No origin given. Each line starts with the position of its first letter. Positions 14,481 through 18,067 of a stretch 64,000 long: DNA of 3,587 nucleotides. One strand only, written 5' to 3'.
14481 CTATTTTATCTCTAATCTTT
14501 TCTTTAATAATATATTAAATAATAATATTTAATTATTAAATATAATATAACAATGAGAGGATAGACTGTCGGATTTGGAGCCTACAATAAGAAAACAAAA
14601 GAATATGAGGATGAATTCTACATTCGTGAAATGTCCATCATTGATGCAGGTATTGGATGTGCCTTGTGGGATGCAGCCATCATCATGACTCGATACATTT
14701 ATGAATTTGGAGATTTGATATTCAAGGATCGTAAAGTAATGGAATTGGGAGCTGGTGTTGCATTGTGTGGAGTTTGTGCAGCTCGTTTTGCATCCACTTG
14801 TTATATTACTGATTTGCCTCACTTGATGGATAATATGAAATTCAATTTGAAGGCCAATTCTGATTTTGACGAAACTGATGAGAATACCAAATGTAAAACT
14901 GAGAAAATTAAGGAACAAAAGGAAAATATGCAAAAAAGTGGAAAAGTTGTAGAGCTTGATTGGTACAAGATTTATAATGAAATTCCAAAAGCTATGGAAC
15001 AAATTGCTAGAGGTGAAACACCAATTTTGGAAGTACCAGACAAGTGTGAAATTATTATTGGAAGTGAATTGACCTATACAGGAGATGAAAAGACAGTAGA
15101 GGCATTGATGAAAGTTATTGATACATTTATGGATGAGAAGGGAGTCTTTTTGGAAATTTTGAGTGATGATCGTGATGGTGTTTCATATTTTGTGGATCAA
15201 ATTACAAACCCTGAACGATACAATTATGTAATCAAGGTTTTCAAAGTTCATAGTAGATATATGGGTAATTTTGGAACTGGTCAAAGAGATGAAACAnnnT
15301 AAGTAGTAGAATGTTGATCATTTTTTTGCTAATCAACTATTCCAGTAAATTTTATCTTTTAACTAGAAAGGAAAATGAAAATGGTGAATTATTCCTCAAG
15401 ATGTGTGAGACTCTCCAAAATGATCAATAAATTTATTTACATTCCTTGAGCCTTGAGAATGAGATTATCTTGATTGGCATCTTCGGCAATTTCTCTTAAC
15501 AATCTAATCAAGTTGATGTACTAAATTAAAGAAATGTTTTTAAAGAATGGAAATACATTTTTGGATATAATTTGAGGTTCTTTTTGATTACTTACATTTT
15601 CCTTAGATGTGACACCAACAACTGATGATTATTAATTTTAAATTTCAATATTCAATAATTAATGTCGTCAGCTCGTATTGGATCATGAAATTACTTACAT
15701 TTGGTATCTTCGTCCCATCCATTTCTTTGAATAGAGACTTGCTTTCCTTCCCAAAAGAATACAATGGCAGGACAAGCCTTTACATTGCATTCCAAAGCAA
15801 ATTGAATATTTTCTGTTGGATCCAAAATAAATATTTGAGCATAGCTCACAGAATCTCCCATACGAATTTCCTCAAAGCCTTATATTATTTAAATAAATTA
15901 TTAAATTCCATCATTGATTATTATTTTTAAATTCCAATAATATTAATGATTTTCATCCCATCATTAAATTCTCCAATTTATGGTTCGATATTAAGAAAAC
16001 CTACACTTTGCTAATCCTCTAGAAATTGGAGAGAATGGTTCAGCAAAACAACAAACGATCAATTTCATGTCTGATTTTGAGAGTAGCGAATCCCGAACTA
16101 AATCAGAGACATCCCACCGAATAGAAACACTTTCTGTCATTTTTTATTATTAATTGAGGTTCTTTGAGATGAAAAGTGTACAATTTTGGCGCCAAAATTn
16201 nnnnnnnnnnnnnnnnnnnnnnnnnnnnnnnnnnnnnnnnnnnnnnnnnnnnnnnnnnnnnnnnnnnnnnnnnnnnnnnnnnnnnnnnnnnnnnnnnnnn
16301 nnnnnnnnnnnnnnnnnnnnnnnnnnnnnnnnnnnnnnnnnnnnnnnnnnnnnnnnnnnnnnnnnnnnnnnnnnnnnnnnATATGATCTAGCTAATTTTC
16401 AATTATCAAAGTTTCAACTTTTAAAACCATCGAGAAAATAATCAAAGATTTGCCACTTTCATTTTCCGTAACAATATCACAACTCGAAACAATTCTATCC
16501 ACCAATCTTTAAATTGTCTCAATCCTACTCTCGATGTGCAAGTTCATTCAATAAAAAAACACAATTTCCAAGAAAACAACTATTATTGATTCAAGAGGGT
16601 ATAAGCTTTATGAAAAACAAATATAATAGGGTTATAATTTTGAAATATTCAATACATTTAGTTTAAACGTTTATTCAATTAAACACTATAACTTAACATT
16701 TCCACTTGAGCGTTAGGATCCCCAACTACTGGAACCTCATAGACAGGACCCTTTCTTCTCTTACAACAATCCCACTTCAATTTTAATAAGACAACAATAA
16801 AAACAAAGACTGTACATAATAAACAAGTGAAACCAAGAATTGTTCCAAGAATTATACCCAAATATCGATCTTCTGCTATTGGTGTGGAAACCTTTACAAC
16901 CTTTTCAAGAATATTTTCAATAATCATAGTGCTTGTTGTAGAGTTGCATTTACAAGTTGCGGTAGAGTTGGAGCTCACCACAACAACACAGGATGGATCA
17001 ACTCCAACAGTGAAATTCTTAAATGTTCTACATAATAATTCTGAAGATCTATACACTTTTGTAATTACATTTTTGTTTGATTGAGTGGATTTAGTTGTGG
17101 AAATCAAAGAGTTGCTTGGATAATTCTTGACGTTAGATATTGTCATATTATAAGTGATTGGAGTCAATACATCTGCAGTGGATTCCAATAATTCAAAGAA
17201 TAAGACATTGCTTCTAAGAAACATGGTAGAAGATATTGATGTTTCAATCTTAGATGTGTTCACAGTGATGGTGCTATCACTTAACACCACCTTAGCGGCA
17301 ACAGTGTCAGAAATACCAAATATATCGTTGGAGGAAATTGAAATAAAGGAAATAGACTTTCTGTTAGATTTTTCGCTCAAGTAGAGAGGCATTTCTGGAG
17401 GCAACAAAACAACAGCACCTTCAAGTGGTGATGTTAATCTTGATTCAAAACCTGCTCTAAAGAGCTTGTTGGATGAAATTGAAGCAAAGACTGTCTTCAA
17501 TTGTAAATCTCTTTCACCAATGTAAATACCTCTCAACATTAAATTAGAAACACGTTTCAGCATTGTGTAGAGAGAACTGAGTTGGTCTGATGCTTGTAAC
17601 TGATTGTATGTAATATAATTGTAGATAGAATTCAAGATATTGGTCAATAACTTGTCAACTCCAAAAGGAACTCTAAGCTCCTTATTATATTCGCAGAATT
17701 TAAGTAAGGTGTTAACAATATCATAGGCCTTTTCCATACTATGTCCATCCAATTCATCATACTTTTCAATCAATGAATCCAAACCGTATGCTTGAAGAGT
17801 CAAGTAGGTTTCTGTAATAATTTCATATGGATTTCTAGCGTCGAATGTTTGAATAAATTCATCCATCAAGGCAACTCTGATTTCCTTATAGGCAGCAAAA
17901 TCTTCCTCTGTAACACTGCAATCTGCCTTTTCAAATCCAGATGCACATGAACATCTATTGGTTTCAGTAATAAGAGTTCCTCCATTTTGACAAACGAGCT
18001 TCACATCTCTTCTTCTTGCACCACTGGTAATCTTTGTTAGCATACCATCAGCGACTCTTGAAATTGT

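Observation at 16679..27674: Head-to-head pair of paralogous giant EGF-repeat proteins, one TM-anchored and one secreted, sharing a 378-bp bidirectional promoter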

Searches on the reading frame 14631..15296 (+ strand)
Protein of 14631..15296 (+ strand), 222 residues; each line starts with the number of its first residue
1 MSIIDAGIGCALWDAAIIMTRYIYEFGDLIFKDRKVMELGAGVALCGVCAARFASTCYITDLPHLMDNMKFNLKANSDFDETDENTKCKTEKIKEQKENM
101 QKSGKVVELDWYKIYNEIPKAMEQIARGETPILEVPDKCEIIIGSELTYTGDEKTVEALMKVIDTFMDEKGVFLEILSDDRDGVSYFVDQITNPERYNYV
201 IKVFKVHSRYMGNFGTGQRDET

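Call 24: search_protein_families(library=pfam, max_evalue=0.001, proteins=[window:14631-15296:+])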
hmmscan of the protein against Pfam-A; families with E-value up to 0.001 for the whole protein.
window:14631-15296:+ (222 aa): 1 family
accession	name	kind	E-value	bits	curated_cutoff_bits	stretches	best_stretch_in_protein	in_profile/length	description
PF10294.15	Methyltransf_16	-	6.6e-17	62.2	21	1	6-99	15-95/174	Lysine methyltransferase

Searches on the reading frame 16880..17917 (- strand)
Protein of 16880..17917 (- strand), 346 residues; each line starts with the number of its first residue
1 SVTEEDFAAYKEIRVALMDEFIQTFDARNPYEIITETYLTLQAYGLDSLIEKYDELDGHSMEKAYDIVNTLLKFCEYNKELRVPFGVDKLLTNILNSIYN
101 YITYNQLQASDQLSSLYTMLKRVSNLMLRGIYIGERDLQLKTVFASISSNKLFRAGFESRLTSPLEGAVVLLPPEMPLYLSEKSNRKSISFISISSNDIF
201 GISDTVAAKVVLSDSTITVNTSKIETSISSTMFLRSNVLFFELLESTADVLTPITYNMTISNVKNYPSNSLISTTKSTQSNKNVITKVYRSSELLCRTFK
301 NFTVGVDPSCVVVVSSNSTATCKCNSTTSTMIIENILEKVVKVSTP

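Call 55: search_solved_structures(query=A1, max_evalue=10, show_alignments=2)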
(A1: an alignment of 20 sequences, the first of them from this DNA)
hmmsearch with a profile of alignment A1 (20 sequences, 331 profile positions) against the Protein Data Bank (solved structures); distinct sequences matched with E-value up to 10: 22.
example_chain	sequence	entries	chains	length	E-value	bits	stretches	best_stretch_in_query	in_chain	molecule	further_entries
7wy5_R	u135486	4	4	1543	3.7e-07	32.8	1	226-323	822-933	Isoform 3 of Adhesion G protein-coupled receptor L3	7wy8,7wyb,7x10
8jmt_A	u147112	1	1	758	4.4e-06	29.3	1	226-323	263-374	Adhesion G protein-coupled receptor L3,Soluble cytochrome b562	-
7wu3_R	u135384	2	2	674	7.7e-06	28.5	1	257-325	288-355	Adhesion G-protein coupled receptor F1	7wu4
7wxu_R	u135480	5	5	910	1.2e-05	27.9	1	257-325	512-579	Adhesion G-protein coupled receptor F1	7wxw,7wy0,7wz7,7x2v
6vhh_B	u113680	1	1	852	2.1e-05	27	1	226-323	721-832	Adhesion G protein-coupled receptor L3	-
8x9s_R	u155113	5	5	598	0.00012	24.6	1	229-322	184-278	Adhesion G-protein coupled receptor D1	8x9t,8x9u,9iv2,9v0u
9mqr_A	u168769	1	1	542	0.00027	23.4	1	231-319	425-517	Adhesion G protein-coupled receptor E5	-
8ikj_R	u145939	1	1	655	0.00068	22.1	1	231-319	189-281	Adhesion G protein-coupled receptor E5,Soluble cytochrome b562,Adhesion G protein-coupled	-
7wu5_R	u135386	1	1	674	0.00086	21.7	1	257-325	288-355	Adhesion G-protein coupled receptor F1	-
8oek_A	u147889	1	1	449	0.0013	21.2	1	276-320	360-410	Adhesion G protein-coupled receptor B2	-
8vy2_A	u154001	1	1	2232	0.0023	20.3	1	273-321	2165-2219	Cadherin EGF LAG seven-pass G-type receptor 1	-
4dlo_A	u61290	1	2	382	0.0037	19.7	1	266-320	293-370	Brain-specific angiogenesis inhibitor 3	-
8hc0_A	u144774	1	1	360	0.017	17.5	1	256-312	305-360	Adhesion G-protein coupled receptor F1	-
8vti_A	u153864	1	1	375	0.023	17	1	226-312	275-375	Isoform 4 of Adhesion G protein-coupled receptor L3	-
4dlq_A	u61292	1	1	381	0.056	15.8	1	229-312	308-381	Latrophilin-1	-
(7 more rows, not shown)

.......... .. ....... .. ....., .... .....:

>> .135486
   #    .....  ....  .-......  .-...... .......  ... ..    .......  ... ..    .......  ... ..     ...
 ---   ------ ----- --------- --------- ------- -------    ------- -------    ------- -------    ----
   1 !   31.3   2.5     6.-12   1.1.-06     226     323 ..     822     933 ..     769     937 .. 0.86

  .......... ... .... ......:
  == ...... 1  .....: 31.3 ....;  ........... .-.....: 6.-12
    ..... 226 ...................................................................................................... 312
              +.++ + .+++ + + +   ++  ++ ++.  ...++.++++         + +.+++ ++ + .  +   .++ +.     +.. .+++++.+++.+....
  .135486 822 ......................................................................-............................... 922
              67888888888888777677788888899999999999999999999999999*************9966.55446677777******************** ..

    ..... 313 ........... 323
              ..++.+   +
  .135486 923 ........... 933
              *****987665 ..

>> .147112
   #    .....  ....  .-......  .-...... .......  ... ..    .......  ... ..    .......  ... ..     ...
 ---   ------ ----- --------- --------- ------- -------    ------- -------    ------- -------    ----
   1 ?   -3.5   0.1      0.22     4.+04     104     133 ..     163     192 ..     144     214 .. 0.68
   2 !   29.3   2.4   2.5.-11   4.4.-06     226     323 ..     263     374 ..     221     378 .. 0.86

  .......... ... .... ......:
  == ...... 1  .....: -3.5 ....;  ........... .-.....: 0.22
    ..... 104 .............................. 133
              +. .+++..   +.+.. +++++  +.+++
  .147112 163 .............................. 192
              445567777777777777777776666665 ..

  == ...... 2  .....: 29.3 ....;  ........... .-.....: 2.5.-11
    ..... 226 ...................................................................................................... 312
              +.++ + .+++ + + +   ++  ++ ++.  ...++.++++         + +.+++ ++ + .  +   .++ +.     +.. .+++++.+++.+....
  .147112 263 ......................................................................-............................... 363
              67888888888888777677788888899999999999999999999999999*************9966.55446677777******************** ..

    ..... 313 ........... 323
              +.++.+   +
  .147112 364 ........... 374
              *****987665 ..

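Call 56: find_homologous_proteins(query=A1, max_evalue=0.001)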
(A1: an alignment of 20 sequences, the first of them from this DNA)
Query A1 (20 sequences): 8000 candidates shared short words with the query, none scored E <= 0.001.

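Call 62: search_solved_structures(query=A2, max_evalue=10, show_alignments=1)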
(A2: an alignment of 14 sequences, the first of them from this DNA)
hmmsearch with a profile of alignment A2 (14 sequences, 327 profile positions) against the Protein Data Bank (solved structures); distinct sequences matched with E-value up to 10: 15.
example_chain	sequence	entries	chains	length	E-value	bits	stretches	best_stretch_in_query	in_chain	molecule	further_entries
6vhh_B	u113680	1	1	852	0.01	18.1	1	262-322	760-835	Adhesion G protein-coupled receptor L3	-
8x9s_R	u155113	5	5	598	0.017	17.4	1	258-318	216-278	Adhesion G-protein coupled receptor D1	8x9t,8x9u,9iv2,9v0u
7wu3_R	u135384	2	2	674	0.021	17.1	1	255-314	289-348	Adhesion G-protein coupled receptor F1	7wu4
7wy5_R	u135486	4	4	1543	0.022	17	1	262-322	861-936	Isoform 3 of Adhesion G protein-coupled receptor L3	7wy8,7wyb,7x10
7wxu_R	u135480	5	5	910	0.031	16.6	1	255-314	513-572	Adhesion G-protein coupled receptor F1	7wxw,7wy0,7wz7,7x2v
8jmt_A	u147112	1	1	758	0.041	16.1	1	262-322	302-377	Adhesion G protein-coupled receptor L3,Soluble cytochrome b562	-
3di2_A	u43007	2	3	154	0.14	14.4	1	36-77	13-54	Interleukin-7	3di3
7wu5_R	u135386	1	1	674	0.15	14.3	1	255-314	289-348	Adhesion G-protein coupled receptor F1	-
8vy2_A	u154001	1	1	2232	0.46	12.7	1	276-318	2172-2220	Cadherin EGF LAG seven-pass G-type receptor 1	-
1ge8_A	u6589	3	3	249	0.9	11.7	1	47-93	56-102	PROLIFERATION CELL NUCLEAR ANTIGEN | Proliferating Cell Nuclear Antigen | DNA polymerase sliding clamp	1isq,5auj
3a2f_B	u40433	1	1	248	0.92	11.7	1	47-93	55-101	DNA polymerase sliding clamp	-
1iz5_A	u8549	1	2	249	0.92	11.7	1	47-93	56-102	Proliferating cell nuclear antigen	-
1iz4_A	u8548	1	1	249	0.93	11.7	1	47-93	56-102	Proliferating cell nuclear antigen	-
8oek_A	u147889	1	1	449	1.2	11.3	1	287-314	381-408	Adhesion G protein-coupled receptor B2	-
9r2b_B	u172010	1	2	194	1.9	10.7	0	63-127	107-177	de novo-designed alpha-helical barrel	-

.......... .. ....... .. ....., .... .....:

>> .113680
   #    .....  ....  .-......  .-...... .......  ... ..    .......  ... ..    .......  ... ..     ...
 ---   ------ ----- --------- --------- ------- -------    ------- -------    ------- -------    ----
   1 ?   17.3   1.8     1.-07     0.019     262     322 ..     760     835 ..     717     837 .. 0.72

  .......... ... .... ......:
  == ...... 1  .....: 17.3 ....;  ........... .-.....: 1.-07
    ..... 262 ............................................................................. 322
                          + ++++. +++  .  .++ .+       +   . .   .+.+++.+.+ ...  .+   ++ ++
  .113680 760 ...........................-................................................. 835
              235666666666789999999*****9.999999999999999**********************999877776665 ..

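Call 63: predict_structure(alignment_id=A1)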
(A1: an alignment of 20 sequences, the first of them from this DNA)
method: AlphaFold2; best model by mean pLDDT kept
length: 346 residues; sequences in the alignment: 20
mean_pLDDT: 85.5   pTM: 0.78
mean pLDDT of the five models: 85.5, 83.8, 82.4, 82.2, 81.9
residues with pLDDT >= 90: 142; 70-90: 169; 50-70: 35; < 50: 0
segments of 3 or more residues with pLDDT < 50: none
pLDDT, mean of each block of 10 residues (from residue 1): 86 89 87 92 94 87 91 92 93 94 75 85 92 89 90 76 73 75 75 82 72 88 92 89 72 86 83 89 92 87 70 85 88 92 92
secondary structure, 60 per line:
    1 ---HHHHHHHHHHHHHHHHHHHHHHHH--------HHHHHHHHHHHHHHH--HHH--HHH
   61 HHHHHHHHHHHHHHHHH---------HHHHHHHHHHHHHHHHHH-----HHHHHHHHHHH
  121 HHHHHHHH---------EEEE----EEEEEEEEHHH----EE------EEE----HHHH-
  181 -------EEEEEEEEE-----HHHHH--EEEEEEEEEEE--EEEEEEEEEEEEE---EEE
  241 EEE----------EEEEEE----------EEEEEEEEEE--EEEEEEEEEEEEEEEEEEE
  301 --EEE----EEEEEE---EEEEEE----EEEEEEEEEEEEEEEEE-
elements in order: H4-27 H36-50 H58-77 H87-104 H110-128 E138-141 E146-153 E169-171 H176-179 E188-196 H202-206 E209-219 E222-234 E238-243 E254-259 E270-279 E282-300 E303-305 E310-315 E319-324 E329-345

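Call 66: fold_search(model_id=the predicted structure, library=pdb)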
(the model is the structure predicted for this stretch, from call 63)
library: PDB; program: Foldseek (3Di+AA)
matches with E <= 10: 878; with E <= 0.001: 10
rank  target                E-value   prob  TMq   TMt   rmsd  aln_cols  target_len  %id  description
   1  8vy2_A                4.3e-11  1.00  0.53  0.17   6.2       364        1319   10  Structure of mCELSR1 extracellular region containing CADH9-GAIN domains (released 2025-05-07)
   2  4dlo_A                5.0e-11  1.00  0.60  0.60   6.5       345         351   10  Crystal structure of the GAIN and HormR domains of brain angiogenesis inhibitor 3 (BAI3) (released 2012-02-22)
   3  4dlo_B                5.3e-11  1.00  0.55  0.56   7.6       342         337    9  Crystal structure of the GAIN and HormR domains of brain angiogenesis inhibitor 3 (BAI3) (released 2012-02-22)
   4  4dlq_A                2.3e-10  1.00  0.48  0.47   8.3       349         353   11  Crystal structure of the GAIN and HormR domains of CIRL 1/Latrophilin 1 (CL1) (released 2012-02-22)
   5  8oek                  8.5e-10  1.00  0.56  0.56   6.9       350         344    8  Crystal structure of the HormR-GAIN domains of adhesion GPCR ADGRB2 (BAI2) in the uncleaved state (released 2023-05-31)
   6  6v55_A                1.3e-08  1.00  0.48  0.24  10.2       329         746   13  Full extracellular region of zebrafish Gpr126/Adgrg6 (released 2020-01-15)
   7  8hc0_A                3.3e-08  1.00  0.53  0.51   7.7       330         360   12  Crystal structure of the extracellular domains of GPR110 (released 2023-09-13)
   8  8vti_A                4.9e-08  1.00  0.42  0.41  12.3       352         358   10  Latrophilin-3 (ADGRL3) HormR and GAIN domains in the context of the holoreceptor (released 2024-12-11)
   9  8ikj                  3.7e-06  1.00  0.36  0.25  13.8       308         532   12  Cryo-EM structure of the inactive CD97 (released 2024-02-14)
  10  5kvm_A                1.1e-04  1.00  0.37  0.36  12.2       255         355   12  Extracellular region of mouse GPR56/ADGRG1 in complex with FN3 monobody (released 2016-09-28)
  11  8glv_AE               1.1e-03  0.99  0.35  0.22  18.5       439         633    9  96-nm repeat unit of doublet microtubules from Chlamydomonas reinhardtii flagella (released 2023-05-31)
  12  5jmf                  1.6e-03  0.28  0.14  0.09  22.5       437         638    6  Heparinase III-BT4657 gene product (released 2016-05-25)
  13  3a0o_A                3.8e-03  0.20  0.13  0.07  22.1       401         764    9  Crystal structure of alginate lyase from Agrobacterium tumefaciens C58 (released 2010-03-31)
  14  1ojp_A                4.5e-03  0.12  0.11  0.07  21.4       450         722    8  SPECIFICITY AND MECHANISM OF STREPTOCOCCUS PNEUMONIAE HYALURONATE LYASE: COMPLEX WITH 6-SULPHATED CHONDROITIN DISACCHA (released 2003-10-30)
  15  4ktp_B                6.7e-03  0.16  0.13  0.07  21.5       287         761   12  Crystal structure of 2-O-alpha-glucosylglycerol phosphorylase in complex with glucose (released 2014-05-21)
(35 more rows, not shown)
